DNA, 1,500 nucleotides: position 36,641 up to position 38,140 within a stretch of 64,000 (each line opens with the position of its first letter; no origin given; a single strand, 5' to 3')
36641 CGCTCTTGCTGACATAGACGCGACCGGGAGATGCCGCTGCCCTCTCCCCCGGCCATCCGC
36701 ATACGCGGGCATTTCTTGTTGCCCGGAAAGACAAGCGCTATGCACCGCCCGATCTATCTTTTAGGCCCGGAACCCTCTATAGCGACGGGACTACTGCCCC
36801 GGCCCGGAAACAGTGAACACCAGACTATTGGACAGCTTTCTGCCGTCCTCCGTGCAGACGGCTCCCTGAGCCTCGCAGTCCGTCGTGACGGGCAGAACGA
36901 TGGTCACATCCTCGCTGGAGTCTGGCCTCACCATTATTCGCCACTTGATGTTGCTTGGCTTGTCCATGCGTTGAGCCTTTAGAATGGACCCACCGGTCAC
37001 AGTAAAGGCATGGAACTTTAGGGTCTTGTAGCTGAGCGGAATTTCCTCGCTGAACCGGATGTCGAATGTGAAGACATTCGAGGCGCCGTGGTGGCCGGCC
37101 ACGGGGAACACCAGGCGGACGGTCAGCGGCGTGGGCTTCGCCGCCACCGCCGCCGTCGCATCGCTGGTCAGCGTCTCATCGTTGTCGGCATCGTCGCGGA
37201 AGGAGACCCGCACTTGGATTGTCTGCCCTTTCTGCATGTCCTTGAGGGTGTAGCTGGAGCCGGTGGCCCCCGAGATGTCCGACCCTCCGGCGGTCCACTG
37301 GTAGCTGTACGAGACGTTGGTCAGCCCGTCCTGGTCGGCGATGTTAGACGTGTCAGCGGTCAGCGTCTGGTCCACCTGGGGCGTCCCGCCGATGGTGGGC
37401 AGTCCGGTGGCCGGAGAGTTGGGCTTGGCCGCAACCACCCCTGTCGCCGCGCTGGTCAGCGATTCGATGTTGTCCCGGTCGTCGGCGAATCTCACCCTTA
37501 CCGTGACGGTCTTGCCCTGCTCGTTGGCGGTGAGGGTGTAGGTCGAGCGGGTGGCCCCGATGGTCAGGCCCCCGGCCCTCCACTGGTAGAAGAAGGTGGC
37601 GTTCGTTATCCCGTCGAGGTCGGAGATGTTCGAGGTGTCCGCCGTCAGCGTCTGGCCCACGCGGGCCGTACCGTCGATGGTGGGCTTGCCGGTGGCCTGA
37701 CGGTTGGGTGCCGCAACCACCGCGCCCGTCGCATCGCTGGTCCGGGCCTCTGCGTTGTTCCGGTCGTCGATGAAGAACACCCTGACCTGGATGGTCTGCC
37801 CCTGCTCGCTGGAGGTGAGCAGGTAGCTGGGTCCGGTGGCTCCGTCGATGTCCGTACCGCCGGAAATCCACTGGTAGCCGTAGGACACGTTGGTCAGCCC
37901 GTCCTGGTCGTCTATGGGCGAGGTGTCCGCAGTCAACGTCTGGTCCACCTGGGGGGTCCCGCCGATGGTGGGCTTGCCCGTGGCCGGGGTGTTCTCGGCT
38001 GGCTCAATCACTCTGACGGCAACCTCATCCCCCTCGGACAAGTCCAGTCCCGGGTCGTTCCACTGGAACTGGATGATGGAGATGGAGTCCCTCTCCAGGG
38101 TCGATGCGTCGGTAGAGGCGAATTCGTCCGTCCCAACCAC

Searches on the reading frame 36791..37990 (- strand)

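Call 40: search_protein_families(library=ncbifam, proteins=[window:36791-37990:-], max_evalue=0.1)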
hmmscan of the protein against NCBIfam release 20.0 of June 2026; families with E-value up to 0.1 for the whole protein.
window:36791-37990:- (399 aa): 2 families
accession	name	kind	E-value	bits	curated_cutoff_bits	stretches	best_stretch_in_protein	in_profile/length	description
NF040485.1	ZirU_fam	subfamily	1.2e-25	90.9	100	3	82-263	5-210/210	ZirU family protein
NF050123.1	SURF1_Mycobac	exception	0.037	13.3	190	0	21-44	198-221/238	SURF1 family cytochrome oxidase biogenesis protein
